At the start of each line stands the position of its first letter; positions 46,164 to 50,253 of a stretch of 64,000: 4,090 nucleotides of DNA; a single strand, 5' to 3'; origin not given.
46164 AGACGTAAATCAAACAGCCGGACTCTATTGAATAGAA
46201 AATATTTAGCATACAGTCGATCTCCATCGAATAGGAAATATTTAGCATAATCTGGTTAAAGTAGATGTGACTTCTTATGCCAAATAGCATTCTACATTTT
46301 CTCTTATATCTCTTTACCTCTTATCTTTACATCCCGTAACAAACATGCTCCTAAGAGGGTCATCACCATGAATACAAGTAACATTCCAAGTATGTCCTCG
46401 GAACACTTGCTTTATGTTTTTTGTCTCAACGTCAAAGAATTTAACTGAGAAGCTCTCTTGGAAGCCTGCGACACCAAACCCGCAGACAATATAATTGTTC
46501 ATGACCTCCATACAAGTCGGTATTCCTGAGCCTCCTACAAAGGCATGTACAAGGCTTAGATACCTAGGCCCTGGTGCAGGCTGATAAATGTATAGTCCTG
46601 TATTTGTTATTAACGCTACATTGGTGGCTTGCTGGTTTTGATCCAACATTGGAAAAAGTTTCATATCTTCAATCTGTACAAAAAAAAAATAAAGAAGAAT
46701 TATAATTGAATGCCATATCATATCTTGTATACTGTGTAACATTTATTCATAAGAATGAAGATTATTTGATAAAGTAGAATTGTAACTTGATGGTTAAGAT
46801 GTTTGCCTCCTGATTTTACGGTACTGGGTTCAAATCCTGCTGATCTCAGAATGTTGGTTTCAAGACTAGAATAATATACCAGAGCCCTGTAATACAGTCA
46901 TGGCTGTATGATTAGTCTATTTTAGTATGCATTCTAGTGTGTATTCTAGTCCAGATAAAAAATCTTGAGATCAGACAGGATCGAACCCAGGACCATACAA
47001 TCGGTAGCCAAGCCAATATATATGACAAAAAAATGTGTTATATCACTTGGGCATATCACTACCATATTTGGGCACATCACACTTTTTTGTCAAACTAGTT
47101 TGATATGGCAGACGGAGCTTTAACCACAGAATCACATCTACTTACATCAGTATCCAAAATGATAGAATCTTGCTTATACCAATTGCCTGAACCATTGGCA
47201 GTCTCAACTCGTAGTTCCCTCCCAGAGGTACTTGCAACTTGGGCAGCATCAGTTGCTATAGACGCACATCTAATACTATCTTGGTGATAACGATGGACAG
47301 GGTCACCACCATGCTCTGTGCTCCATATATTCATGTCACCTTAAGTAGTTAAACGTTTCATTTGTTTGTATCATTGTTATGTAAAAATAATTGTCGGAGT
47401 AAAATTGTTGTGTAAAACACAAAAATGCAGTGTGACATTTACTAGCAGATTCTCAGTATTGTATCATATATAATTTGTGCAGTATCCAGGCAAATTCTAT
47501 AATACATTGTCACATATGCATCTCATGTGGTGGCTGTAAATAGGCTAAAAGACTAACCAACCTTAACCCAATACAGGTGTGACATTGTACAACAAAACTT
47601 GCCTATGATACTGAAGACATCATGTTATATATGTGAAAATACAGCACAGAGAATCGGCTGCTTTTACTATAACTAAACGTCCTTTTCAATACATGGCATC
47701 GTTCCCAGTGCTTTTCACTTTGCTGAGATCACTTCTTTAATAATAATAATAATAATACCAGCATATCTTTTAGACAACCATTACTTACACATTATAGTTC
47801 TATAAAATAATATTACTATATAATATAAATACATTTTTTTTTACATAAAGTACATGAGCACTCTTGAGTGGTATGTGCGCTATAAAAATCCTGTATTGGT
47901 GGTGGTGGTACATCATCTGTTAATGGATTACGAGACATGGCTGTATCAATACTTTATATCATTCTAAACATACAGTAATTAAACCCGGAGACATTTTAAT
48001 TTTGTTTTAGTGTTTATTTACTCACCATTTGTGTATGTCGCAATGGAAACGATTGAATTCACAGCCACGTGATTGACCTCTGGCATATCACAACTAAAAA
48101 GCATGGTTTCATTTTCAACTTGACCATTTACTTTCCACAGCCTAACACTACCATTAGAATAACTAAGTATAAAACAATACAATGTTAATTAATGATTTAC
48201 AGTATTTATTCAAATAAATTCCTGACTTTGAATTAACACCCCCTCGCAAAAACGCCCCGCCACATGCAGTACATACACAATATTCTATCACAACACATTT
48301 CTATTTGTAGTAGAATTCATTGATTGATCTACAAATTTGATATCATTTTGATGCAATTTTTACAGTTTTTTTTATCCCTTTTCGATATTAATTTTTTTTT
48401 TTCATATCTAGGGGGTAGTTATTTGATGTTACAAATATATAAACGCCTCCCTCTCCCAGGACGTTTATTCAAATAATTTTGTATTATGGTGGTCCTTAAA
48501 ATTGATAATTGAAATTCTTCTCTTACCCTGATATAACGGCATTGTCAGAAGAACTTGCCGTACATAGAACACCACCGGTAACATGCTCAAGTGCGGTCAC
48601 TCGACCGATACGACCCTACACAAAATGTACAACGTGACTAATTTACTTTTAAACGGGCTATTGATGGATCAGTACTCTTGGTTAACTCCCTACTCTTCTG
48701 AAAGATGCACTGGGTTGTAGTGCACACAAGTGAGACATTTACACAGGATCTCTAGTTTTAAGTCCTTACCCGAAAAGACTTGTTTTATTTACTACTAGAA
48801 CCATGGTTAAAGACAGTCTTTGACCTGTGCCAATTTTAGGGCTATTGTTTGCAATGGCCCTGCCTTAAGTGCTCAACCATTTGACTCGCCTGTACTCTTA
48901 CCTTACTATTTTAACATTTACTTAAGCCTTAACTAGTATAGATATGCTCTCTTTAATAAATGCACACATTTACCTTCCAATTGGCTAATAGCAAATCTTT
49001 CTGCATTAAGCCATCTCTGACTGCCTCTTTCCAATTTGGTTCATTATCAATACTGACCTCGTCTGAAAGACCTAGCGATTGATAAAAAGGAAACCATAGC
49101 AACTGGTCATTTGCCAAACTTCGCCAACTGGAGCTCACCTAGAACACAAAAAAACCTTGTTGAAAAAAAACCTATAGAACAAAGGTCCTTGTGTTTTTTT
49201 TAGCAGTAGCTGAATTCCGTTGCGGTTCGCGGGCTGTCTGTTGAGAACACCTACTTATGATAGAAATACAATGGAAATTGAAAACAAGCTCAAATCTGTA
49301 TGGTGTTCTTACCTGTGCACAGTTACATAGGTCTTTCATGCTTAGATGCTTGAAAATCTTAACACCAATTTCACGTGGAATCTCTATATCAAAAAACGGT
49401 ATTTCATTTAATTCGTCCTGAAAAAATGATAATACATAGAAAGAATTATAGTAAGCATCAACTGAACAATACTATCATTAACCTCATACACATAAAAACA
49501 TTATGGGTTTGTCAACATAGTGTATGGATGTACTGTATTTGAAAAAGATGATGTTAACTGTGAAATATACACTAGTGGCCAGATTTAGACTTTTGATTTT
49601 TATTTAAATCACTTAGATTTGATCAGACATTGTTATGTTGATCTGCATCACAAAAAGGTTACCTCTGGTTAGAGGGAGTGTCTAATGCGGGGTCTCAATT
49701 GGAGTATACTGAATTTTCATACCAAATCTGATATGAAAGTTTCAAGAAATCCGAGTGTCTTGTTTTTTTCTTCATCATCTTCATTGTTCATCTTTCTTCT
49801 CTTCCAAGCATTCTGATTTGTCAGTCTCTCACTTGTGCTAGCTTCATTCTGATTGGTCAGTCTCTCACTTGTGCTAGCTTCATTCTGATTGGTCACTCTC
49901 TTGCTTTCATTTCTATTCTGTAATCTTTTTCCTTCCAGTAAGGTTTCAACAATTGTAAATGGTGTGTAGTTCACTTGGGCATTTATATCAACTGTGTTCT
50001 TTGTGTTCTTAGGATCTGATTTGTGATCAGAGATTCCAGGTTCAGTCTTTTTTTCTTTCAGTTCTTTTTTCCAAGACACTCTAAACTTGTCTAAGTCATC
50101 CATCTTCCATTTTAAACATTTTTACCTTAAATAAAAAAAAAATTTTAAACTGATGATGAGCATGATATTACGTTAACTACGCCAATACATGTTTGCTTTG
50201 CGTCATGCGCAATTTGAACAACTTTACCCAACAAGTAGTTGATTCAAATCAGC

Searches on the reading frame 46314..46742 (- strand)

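Call 45: search_protein_families(library=pfam, proteins=[window:46314-46742:-], max_evalue=0.01)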
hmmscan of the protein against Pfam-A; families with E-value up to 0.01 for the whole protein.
window:46314-46742:- (142 aa): 2 families
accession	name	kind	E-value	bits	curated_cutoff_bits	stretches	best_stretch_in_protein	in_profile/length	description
PF25173.1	Beta-prop_WDR3_1st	-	0.00056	20.1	154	1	95-141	48-93/184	WDR3 first beta-propeller domain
PF00400.38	WD40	-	0.0043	18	27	0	111-141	4-33/39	WD domain, G-beta repeat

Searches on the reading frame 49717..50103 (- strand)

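Call 45: search_protein_families(library=pfam, proteins=[window:49717-50103:-], max_evalue=0.01)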
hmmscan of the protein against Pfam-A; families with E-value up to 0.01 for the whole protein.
window:49717-50103:- (128 aa): 1 family
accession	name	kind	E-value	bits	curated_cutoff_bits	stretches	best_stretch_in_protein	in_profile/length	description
PF11924.14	IAT_beta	-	0.0006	19.9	22.3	1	30-98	200-268/279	Inverse autotransporter, beta-domain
